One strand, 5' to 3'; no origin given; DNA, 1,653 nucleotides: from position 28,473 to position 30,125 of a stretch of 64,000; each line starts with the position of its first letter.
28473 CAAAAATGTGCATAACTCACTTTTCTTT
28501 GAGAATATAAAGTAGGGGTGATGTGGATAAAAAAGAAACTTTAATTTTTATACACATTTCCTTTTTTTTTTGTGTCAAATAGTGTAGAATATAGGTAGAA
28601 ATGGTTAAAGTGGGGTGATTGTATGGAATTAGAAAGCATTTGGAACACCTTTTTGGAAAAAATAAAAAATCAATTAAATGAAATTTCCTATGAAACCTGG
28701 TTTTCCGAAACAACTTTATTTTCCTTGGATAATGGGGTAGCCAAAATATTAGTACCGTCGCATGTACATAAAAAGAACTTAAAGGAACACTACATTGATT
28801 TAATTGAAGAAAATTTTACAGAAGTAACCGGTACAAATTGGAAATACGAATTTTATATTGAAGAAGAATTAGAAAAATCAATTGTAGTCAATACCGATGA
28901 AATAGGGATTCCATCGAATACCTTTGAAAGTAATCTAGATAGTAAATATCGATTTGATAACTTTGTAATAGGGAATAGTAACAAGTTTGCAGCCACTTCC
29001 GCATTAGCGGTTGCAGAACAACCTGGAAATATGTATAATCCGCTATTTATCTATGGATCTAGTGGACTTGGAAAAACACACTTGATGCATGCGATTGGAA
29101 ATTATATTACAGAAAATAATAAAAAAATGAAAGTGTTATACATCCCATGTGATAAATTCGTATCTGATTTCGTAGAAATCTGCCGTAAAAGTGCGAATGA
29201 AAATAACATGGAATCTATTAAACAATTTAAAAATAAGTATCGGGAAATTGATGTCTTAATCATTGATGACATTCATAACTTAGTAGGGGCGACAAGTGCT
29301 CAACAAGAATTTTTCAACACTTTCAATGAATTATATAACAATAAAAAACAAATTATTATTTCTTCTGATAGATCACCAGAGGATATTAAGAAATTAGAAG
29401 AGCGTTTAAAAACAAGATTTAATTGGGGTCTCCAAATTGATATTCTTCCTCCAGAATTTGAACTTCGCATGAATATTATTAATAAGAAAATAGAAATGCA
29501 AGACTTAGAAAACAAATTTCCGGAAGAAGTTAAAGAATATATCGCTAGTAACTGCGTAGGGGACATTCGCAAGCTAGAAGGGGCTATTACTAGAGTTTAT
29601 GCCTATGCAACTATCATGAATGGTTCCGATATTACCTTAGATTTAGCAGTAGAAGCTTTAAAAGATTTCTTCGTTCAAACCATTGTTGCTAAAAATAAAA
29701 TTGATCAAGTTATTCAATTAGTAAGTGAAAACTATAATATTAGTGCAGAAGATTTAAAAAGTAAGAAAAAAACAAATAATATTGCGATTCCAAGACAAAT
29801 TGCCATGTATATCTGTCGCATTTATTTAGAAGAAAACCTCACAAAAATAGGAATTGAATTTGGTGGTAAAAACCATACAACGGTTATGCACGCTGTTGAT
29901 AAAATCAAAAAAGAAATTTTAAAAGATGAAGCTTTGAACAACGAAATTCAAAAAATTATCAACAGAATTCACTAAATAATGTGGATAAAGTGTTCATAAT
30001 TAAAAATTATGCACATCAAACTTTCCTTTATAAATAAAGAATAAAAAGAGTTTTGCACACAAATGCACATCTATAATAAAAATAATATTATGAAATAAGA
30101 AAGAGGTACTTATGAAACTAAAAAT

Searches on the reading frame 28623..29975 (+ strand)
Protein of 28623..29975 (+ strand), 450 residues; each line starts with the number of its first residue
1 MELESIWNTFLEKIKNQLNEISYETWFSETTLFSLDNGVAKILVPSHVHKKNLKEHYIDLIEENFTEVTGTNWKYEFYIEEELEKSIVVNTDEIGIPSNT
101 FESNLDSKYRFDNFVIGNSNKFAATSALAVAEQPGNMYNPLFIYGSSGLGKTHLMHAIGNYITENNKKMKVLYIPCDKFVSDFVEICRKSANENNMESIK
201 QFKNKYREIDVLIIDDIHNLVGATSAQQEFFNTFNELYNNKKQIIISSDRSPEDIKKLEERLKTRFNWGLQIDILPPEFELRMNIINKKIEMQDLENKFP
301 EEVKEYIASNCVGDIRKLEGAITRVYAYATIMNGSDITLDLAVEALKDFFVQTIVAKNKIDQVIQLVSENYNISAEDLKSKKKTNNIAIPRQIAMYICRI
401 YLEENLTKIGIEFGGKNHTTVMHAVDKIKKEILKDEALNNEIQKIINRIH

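Call 7: search_protein_families(library=pfam, proteins=[window:28623-29975:+], max_evalue=0.001)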
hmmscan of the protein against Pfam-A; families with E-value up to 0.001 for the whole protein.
window:28623-29975:+ (450 aa): 13 families
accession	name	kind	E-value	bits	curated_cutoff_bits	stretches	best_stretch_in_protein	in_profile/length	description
PF00308.24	Bac_DnaA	-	5.6e-66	222.1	23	1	105-273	1-162/162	Bacterial DnaA ATPAse domain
PF08299.17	Bac_DnaA_C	-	5.2e-28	97.3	31.5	1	360-428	1-69/69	Bacterial dnaA protein helix-turn-helix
PF11638.13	DnaA_N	-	2.8e-13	49.8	24.6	1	4-66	1-64/65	DnaA N-terminal domain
PF00004.35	AAA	-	1.1e-08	36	21.2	1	142-257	2-116/131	ATPase family associated with various cellular activities (AAA)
PF13173.12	AAA_14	-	2.7e-07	31.1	27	1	139-278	3-124/129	AAA domain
PF01695.23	IstB_IS21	-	6e-07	29.6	24.1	1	141-251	95-195/238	IstB-like ATP binding protein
PF13401.12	AAA_22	-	6.5e-07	30.2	27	1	141-243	8-115/130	AAA domain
PF13479.12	AAA_24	-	9.1e-06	26.1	27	1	141-221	5-77/195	AAA domain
PF01637.24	ATPase_2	-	8.1e-05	23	33.2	0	136-174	18-54/225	ATPase domain predominantly from Archaea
PF13191.12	AAA_16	-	0.00011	23.1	32.6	1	139-208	25-96/167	AAA ATPase domain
PF05621.17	TniB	-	0.00011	22.1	22.4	0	197-244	110-156/189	Bacterial TniB protein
PF09848.15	SLFN-g3_helicase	-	0.00068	19.4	24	0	141-245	4-118/354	Schlafen group 3, DNA/RNA helicase domain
PF00910.28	RNA_helicase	-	0.00083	20.3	21.5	0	142-242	2-79/105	RNA helicase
